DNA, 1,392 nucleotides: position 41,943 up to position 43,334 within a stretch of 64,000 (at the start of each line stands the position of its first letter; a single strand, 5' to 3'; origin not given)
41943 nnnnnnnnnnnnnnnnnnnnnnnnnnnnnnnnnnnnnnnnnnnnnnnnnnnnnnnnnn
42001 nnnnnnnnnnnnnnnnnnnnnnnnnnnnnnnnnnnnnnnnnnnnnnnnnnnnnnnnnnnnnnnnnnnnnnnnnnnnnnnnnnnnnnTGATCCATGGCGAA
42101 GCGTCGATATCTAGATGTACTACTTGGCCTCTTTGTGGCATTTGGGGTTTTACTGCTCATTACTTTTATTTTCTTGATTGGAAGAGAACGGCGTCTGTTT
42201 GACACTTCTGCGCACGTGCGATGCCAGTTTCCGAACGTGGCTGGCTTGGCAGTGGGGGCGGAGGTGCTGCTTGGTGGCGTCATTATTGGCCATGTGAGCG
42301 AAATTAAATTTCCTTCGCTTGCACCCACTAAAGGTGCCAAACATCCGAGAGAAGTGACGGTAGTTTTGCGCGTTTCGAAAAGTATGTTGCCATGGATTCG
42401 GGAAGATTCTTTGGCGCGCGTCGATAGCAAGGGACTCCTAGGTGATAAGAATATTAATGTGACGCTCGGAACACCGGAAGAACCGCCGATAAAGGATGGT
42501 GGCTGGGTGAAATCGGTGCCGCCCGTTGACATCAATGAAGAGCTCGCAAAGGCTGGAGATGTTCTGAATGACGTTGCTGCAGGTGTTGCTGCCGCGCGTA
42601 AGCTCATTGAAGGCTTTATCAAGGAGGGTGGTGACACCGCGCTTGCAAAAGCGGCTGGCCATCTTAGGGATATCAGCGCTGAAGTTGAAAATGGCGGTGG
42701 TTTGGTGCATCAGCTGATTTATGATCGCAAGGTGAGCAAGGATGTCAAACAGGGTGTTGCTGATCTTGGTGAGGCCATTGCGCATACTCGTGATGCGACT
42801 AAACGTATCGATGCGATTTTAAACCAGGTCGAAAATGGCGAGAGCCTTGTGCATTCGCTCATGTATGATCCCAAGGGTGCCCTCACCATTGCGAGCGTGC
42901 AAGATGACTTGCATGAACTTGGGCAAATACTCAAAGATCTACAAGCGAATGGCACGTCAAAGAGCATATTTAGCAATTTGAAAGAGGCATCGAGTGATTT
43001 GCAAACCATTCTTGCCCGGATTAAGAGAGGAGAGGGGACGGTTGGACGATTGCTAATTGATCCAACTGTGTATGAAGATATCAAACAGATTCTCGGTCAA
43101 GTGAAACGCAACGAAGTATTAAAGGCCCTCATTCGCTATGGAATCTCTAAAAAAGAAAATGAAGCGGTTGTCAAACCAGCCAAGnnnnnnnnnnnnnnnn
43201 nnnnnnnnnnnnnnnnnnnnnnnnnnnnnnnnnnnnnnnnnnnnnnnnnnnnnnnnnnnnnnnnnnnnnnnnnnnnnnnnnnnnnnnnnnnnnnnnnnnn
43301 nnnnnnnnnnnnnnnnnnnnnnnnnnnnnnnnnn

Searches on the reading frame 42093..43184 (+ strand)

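Call 13: search_protein_families(library=pfam, proteins=[window:42093-43184:+], max_evalue=0.001)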
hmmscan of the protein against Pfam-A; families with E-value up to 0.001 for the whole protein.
window:42093-43184:+ (364 aa): 1 family
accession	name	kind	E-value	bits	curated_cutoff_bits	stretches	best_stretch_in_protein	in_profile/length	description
PF02470.25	MlaD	-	2.5e-12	47.3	25.1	1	41-124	4-79/81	MlaD protein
